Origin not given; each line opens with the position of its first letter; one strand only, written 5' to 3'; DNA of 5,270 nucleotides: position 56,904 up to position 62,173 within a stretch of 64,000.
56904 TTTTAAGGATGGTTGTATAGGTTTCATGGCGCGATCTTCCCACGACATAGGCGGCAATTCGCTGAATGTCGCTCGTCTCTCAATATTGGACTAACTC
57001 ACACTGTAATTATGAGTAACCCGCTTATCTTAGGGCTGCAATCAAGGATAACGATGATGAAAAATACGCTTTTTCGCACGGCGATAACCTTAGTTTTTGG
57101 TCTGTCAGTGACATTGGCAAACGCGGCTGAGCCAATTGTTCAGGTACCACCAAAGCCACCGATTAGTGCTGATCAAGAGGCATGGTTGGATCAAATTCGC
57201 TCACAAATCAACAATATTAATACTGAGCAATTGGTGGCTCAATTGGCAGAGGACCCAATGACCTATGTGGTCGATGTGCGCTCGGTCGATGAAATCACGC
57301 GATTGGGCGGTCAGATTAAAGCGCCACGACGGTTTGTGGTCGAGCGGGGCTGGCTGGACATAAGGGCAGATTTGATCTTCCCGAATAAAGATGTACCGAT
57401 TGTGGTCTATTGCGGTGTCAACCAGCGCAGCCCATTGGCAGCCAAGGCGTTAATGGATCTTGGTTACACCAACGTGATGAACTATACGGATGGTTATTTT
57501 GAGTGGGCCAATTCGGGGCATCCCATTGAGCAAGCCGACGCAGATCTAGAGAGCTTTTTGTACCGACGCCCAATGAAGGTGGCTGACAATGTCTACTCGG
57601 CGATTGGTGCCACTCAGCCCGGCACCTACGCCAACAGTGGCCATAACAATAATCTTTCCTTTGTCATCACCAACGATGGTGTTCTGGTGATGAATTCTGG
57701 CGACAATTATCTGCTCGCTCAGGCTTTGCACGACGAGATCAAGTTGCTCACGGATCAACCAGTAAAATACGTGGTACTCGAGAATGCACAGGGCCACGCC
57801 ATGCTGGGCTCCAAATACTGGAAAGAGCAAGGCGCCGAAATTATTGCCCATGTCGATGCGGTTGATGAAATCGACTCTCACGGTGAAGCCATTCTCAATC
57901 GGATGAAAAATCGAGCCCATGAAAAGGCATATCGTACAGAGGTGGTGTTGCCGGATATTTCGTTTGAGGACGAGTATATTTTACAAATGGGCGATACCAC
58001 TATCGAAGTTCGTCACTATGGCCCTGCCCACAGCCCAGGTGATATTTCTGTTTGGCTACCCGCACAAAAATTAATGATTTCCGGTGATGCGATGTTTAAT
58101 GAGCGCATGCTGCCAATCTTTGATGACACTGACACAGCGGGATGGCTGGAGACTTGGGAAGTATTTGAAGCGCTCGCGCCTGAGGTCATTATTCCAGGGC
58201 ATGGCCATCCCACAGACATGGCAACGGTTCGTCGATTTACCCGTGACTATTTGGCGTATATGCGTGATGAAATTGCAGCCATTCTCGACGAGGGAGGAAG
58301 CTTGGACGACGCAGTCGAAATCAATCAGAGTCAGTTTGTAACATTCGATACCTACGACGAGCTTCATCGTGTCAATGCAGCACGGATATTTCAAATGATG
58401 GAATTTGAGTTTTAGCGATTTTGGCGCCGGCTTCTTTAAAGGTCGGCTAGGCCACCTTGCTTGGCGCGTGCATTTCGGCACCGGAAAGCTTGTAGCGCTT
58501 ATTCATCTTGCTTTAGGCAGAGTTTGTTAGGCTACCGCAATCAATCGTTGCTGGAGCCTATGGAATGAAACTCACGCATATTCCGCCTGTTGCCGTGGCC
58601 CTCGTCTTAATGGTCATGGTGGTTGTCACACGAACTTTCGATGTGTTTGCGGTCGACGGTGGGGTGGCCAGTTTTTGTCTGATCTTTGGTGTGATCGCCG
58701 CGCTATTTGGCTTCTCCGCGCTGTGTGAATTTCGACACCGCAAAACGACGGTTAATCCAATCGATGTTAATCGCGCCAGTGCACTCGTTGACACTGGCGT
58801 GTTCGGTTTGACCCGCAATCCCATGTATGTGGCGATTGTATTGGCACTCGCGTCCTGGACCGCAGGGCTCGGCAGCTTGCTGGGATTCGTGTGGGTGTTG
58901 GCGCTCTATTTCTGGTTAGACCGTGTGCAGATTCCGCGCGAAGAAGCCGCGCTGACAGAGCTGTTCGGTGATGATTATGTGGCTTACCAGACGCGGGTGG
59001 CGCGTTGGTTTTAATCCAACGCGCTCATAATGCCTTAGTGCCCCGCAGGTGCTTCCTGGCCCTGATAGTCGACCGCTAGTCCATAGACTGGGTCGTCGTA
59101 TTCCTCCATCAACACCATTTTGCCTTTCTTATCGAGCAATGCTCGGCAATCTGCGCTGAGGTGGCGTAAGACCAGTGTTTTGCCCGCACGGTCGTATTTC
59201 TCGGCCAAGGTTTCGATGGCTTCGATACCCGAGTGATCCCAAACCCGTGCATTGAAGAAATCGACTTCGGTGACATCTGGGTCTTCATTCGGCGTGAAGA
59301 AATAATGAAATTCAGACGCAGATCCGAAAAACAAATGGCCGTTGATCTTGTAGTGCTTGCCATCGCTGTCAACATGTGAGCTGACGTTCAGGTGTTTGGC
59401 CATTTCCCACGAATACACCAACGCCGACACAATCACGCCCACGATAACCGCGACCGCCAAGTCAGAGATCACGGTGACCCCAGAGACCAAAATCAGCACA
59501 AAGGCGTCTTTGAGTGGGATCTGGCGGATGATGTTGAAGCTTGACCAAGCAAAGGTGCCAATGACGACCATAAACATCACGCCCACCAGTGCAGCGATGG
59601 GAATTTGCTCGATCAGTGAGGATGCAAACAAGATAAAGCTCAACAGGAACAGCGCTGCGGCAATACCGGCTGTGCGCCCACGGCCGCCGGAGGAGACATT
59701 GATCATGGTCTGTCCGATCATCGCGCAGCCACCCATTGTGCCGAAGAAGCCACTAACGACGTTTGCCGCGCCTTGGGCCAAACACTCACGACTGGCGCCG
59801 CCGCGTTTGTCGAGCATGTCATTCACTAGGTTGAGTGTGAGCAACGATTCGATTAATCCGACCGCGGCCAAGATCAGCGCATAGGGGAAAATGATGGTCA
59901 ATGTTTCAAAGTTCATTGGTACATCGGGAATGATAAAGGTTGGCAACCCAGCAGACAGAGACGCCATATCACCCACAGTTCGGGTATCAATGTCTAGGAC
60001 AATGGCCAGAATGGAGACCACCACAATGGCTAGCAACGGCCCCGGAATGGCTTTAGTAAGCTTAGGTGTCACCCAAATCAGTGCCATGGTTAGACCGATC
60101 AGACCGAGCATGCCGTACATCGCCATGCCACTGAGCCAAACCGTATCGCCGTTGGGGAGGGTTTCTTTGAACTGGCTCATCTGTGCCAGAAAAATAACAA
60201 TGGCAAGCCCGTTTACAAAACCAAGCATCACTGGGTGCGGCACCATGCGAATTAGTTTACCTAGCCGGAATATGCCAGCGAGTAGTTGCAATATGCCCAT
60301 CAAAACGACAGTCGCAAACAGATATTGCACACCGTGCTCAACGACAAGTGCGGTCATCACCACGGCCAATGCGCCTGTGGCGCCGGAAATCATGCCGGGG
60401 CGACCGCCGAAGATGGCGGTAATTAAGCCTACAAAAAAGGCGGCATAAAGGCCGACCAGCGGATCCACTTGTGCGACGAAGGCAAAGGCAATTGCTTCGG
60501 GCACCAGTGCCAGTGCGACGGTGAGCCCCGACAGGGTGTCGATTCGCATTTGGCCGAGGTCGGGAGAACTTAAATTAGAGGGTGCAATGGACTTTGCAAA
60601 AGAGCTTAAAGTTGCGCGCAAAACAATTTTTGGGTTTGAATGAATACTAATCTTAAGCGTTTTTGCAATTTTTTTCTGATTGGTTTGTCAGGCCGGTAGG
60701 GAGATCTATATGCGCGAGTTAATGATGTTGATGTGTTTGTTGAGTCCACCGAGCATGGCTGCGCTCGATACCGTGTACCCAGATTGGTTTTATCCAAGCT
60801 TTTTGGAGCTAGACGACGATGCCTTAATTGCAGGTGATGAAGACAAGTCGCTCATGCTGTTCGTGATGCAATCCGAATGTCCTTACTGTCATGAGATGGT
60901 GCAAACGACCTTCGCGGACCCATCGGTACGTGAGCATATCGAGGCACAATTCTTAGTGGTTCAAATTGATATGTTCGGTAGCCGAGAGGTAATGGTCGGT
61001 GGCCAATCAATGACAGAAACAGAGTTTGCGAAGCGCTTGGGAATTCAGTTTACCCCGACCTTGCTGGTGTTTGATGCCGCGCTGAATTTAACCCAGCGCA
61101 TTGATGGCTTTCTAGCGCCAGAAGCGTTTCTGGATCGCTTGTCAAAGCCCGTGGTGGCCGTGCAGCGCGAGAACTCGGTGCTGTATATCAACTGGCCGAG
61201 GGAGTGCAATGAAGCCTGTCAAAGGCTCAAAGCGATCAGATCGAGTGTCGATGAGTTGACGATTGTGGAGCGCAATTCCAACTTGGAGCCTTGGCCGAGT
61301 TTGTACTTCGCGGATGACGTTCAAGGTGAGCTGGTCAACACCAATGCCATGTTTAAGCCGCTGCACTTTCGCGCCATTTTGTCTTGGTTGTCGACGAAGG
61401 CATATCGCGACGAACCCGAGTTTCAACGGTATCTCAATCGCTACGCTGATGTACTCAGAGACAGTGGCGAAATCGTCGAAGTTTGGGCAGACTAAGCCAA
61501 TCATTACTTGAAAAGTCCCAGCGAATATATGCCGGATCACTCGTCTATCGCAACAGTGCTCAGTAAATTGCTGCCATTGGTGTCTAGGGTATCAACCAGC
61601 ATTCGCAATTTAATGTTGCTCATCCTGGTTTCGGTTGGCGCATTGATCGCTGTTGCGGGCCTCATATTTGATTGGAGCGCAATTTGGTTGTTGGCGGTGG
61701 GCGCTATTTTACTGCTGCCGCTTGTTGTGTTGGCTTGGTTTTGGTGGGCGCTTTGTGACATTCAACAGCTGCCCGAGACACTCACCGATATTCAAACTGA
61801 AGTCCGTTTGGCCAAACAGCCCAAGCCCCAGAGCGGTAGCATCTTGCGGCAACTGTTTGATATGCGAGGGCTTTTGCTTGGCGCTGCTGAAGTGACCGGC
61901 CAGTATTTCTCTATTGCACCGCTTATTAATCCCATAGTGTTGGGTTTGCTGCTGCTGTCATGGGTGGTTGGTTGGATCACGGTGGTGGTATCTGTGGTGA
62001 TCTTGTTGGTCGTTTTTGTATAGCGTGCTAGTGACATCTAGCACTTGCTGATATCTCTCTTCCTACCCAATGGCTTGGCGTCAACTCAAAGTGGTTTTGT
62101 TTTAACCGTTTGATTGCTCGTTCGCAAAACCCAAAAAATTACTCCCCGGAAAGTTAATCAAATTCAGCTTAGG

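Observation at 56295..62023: Loose cluster of envelope proteins with sulfur/thiol-type domains, centred on a periplasmic rhodanese fused to a degenerate metallo-beta-lactamase fold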

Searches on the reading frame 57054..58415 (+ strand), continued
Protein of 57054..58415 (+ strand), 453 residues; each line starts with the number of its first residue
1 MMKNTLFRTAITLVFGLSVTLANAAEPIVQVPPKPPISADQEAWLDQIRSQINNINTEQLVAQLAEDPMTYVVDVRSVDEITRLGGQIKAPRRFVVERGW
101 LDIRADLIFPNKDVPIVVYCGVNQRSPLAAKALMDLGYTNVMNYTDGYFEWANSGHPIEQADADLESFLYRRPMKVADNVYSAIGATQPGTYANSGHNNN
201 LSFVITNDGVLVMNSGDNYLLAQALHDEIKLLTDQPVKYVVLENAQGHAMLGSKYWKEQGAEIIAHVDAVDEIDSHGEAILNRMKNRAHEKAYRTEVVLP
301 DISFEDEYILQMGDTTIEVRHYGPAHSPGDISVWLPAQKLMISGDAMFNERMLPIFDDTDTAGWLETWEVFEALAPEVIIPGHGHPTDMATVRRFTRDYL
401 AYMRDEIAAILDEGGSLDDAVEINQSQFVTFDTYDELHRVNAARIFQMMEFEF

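Call 74: search_protein_families(library=pfam, proteins=[L074:406-726:+, L074:752-1618:+, L074:1643-3334:+, L074:3417-4751:+, L074:4751-5836:+, L074:6217-7494:+, L060:9703-10776:-, L060:10782-11129:-, L060:11126-11476:-, L060:11625-12785:-], max_evalue=0.0001)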
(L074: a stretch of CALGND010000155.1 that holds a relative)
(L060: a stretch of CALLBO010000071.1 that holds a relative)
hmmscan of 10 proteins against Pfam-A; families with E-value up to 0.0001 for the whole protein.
L074:406-726:+ (106 aa): 1 family
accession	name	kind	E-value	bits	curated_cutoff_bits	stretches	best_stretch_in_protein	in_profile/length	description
PF08770.17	SoxZ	-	9.3e-31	105.9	25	1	6-100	1-96/98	Sulphur oxidation protein SoxZ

L074:752-1618:+ (288 aa): 3 families
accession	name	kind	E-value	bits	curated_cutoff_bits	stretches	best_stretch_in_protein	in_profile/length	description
PF21342.2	SoxA-TsdA_cyt-c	-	1.2e-39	134.6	27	2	86-173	1-88/88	SoxA/TsdA, cytochrome c domain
PF09086.16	DUF1924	-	1.8e-06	28.7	22.5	0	84-113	8-40/96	Domain of unknown function (DUF1924)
PF13442.11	Cytochrome_CBB3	-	5.8e-05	23.8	27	0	100-148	12-51/68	Cytochrome C oxidase, cbb3-type, subunit III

L074:1643-3334:+ (563 aa): 1 family
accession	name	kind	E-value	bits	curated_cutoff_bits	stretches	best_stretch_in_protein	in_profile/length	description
PF02872.23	5_nucleotid_C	-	3.5e-13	50.4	23.6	1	399-533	26-152/158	5'-nucleotidase, C-terminal domain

L074:3417-4751:+ (444 aa): 2 families
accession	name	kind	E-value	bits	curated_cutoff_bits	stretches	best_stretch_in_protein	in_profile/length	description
PF00174.25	Oxidored_molyb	-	4.2e-52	176.6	24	1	130-291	1-165/169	Oxidoreductase molybdopterin binding domain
PF03404.22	Mo-co_dimer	-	4e-20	72.7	22.7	1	311-429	2-137/138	Mo-co oxidoreductase dimerisation domain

L074:4751-5836:+ (361 aa): 2 families
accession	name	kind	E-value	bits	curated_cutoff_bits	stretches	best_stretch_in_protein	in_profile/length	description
PF00034.26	Cytochrom_C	-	1.8e-20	74.5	21.3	2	208-291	3-89/90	Cytochrome c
PF13442.11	Cytochrome_CBB3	-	8.2e-15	55.3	27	1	208-288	5-68/68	Cytochrome C oxidase, cbb3-type, subunit III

L074:6217-7494:+ (425 aa): 3 families
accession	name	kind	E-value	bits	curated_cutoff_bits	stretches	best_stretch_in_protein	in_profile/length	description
PF21706.3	FCSD_central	-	6.3e-42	142.8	27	1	164-280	1-116/116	Sulfide dehydrogenase [flavocytochrome c] flavoprotein chain, central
PF09242.17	FCSD-flav_bind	-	4.5e-17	62.6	26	1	357-424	3-71/71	Flavocytochrome c sulphide dehydrogenase, flavin-binding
PF07992.20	Pyr_redox_2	-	1e-14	55.1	26.1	1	32-147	2-120/291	Pyridine nucleotide-disulphide oxidoreductase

L060:9703-10776:- (357 aa): 1 family
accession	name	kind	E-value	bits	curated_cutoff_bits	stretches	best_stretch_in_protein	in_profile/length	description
PF04143.19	Sulf_transp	-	3.2e-55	188.3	27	1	30-340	2-308/310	Sulphur transport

L060:10782-11129:- (115 aa): 5 families
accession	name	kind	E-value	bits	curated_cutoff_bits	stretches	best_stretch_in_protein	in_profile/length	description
PF01022.26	HTH_5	-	5.2e-12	45.9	22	1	35-79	2-45/47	Bacterial regulatory protein, arsR family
PF12840.13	HTH_20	-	2.1e-07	31.2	27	1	32-80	1-49/51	Helix-turn-helix domain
PF01978.25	TrmB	-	1.2e-06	28.7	25.6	1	43-93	17-65/68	Sugar-specific transcriptional regulator TrmB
PF01047.28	MarR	-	3.2e-05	24.2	24.6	1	35-80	3-48/59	MarR family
PF13412.12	HTH_24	-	9.7e-05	22.3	21.9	0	35-79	3-47/48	Winged helix-turn-helix DNA-binding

L060:11126-11476:- (116 aa): 1 family
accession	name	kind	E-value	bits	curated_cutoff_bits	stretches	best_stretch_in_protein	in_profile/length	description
PF13098.12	Thioredoxin_2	-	1.6e-07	32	27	1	26-100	9-95/104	Thioredoxin-like domain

L060:11625-12785:- (386 aa): 5 families
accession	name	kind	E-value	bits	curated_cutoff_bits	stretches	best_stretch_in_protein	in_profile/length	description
PF13098.12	Thioredoxin_2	-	3.3e-36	124.2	27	2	92-194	1-102/104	Thioredoxin-like domain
PF13899.12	Thioredoxin_7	-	5.3e-16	59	27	2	85-174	6-82/83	Thioredoxin-like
PF13728.12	TraF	-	9.1e-07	29.4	23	0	99-181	132-207/224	F plasmid transfer operon protein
PF13905.12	Thioredoxin_8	-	1.2e-06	29.2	27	0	249-291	2-44/94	Thioredoxin-like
PF13743.12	Thioredoxin_5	-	9.1e-05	22.7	27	0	308-335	148-175/186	Thioredoxin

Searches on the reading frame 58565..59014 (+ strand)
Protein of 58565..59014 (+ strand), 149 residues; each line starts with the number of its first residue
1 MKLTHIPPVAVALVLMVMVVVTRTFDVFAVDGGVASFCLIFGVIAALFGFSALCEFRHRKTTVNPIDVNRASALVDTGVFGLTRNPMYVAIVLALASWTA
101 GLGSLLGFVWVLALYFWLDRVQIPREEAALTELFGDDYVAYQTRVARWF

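Call 3: search_protein_families(library=pfam, proteins=[window:58565-59014:+], max_evalue=0.01)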
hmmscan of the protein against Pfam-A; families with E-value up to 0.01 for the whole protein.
window:58565-59014:+ (149 aa): 2 families
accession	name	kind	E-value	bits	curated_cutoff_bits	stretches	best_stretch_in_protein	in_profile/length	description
PF04191.18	PEMT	-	2.3e-08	34.8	25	1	39-136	10-104/105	Phospholipid methyltransferase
PF04140.19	ICMT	-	0.0024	18.7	24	1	66-131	27-94/95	Isoprenylcysteine carboxyl methyltransferase (ICMT) family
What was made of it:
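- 58565..59014 (+): PEMT/ICMT-like membrane methyltransferase. It is a neighbour, not a demonstrated partner. Pfam PEMT scores 34.8 bits, above its cut-off of 25 (call 3).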

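Call 4: search_protein_families(library=ncbifam, proteins=[window:58565-59014:+], max_evalue=0.01)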
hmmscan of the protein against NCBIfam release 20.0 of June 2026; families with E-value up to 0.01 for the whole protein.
window:58565-59014:+ (149 aa): 3 families
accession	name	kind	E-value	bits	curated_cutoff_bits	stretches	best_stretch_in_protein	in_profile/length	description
NF040696.1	isopcys_mtase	equivalog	1.4e-10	41.4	160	1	13-147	50-185/190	protein-S-isoprenylcysteine O-methyltransferase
TIGR04571.1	LmtA_Leptospira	exception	0.00012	21.9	325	1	5-145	20-159/252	lipid A Kdo2 1-phosphate O-methyltransferase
NF045656.1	MeththiolMtaseMddA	equivalog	0.0099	15.2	270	0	79-146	170-234/238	methanethiol S-methyltransferase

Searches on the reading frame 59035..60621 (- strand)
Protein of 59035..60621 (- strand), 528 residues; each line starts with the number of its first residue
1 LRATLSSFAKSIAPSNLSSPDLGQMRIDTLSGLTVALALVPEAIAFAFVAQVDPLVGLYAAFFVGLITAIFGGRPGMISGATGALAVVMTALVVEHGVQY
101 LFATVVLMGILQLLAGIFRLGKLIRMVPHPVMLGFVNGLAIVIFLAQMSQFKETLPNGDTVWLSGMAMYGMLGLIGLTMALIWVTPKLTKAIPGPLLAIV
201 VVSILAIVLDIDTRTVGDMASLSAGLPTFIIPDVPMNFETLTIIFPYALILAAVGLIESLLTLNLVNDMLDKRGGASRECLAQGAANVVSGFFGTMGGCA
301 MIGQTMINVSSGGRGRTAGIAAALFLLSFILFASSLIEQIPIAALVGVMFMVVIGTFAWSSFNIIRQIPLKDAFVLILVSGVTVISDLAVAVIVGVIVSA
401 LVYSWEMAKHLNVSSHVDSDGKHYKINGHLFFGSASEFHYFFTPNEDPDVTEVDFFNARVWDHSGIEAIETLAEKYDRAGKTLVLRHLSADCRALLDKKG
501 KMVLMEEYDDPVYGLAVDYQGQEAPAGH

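Call 3: search_protein_families(library=pfam, proteins=[window:59035-60621:-], max_evalue=0.01)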
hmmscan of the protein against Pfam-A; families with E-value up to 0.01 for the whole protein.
window:59035-60621:- (528 aa): 3 families
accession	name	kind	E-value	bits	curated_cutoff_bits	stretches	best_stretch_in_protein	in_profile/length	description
PF00916.26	Sulfate_transp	-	4.7e-53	180.8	23.2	1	27-377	3-378/380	Sulfate permease family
PF01740.26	STAS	-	2.5e-05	24.4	22.6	1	424-498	13-90/106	STAS domain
PF16983.11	MFS_MOT1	-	0.0013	19.5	30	1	264-352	16-107/111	Molybdate transporter of MFS superfamily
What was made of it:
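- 59035..60549 (-): SulP/STAS anion transporter. It is a neighbour, not a demonstrated partner. Pfam hit at 5e-53 (call 3).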

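Call 4: search_protein_families(library=ncbifam, proteins=[window:59035-60621:-], max_evalue=0.01)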
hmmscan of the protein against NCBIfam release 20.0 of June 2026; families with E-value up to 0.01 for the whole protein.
window:59035-60621:- (528 aa): 4 families
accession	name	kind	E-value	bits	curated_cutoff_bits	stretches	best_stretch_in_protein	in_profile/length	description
TIGR00815.1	sulP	subfamily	5.1e-69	233.2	380.45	1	23-503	12-551/565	sulfate permease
NF008660.1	PRK11660.1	equivalog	3.2e-58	197.5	614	1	23-496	27-540/572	C4-dicarboxylic acid transporter DauA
NF050096.1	BicarbTportBicA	equivalog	2.6e-57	194.6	880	1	23-402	10-403/547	bicarbonate transporter BicA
NF007995.0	PRK10720.1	equivalog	0.00081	18.3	477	1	91-395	80-385/429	uracil permease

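Call 22: find_related_loci(query=window:59035-60546:-, collection=metagenome_contigs, flank=10000)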
Query window:59035-60546:- (503 aa) in metagenome_contigs; peptide patterns used: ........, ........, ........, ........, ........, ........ (x = any residue, [..] = any of these).
600 stretches matched a pattern (row limit reached: there are more); 584 encode a relative of the query (tblastn E <= 1e-3); the best 80 are kept; 80 distinct loci.
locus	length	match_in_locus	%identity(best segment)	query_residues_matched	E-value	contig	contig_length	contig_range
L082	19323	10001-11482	67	1-493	0e+0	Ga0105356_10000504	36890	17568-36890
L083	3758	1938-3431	65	3-498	0e+0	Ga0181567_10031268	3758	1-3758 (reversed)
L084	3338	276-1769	65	3-498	0e+0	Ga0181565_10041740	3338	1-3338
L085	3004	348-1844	66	2-498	0e+0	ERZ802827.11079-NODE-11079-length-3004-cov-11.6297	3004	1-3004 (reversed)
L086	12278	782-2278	66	2-498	0e+0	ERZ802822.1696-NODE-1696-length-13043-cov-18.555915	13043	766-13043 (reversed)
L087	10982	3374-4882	65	1-502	0e+0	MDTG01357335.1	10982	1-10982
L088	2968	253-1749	65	2-498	0e+0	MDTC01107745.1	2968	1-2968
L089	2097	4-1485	64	1-493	0e+0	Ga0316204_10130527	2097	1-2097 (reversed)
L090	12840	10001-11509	63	1-493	0e+0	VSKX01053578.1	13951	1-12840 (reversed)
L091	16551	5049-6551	61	3-493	0e+0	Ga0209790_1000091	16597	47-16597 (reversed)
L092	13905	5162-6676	64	3-503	0e+0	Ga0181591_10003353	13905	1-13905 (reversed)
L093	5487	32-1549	61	1-496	0e+0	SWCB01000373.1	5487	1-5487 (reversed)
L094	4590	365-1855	62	1-495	0e+0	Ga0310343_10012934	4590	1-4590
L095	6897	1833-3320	65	1-495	0e+0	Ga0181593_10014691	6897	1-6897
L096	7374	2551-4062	62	1-503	0e+0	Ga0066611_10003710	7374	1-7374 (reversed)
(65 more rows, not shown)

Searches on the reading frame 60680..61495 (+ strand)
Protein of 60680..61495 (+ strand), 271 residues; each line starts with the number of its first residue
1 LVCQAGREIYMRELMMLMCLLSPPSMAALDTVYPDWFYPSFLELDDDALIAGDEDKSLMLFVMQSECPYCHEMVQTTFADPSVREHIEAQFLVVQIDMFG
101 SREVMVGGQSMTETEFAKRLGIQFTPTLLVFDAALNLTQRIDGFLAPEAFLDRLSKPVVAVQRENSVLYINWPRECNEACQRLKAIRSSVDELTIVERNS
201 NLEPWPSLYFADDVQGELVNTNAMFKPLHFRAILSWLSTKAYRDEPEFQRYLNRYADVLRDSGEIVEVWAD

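Call 3: search_protein_families(library=pfam, proteins=[window:60680-61495:+], max_evalue=0.01)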
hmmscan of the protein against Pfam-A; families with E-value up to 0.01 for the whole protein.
window:60680-61495:+ (271 aa): 4 families
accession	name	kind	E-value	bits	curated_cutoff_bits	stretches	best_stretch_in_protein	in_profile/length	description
PF13098.12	Thioredoxin_2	-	3.9e-18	66.1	27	1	53-154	3-104/104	Thioredoxin-like domain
PF13899.12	Thioredoxin_7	-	4.3e-07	30.4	27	1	52-133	14-83/83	Thioredoxin-like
PF03190.21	Thioredox_DsbH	-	5.2e-06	27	27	1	47-97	28-79/163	Protein of unknown function, DUF255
PF13728.12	TraF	-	0.00016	22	23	1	53-132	127-200/224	F plasmid transfer operon protein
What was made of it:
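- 60710..61495 (+): Exported protein with two thioredoxin_2-like halves (CPYC, then CNEAC). A link to sox-type sulfur handling is possible but weak. Pfam hit at 4e-18 (call 3).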

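Call 4: search_protein_families(library=ncbifam, proteins=[window:60680-61495:+], max_evalue=0.01)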
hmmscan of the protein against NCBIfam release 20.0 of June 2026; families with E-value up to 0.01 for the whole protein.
window:60680-61495:+ (271 aa): 5 families
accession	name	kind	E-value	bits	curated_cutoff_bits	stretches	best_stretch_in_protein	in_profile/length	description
NF001419.0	PRK00293.1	subfamily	9.1e-07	27.8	330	1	46-156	468-571/574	protein-disulfide reductase DsbD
NF045694.1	seleno_TsoB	exception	9.9e-05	20.6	805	1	53-156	472-570/572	rhodanese/DsbD fusion-like selenoprotein TsoB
TIGR02740.1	TraF-like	hypoth_equivalog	0.00017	20.9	232.25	1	55-153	169-264/276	TraF-like protein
TIGR02738.1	TrbB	equivalog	0.0035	17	132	1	57-73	52-68/153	type-F conjugative transfer system pilin assembly thiol-disulfide isomerase TrbB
TIGR01295.2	PedC_BrcD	equivalog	0.0047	16.8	120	1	54-152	54-146/152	PedC/BrcD family bacteriocin maturation disulfide isomerase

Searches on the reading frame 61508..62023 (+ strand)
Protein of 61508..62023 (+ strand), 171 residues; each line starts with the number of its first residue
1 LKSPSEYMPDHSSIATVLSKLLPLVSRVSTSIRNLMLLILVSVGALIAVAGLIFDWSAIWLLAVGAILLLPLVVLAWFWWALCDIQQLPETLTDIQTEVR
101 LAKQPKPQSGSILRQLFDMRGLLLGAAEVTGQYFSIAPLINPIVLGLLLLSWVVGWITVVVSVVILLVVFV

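Call 3: search_protein_families(library=pfam, proteins=[window:61508-62023:+], max_evalue=0.01)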
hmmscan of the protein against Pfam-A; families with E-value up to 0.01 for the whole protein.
window:61508-62023:+ (171 aa): 0 families

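Call 4: search_protein_families(library=ncbifam, proteins=[window:61508-62023:+], max_evalue=0.01)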
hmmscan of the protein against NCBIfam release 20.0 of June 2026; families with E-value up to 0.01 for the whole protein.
window:61508-62023:+ (171 aa): 0 families
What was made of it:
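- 61529..62023 (+): Small polytopic membrane protein with no known family. It probably forms an operon with the thioredoxin gene. No Pfam or NCBIfam hit (calls 3, 4).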
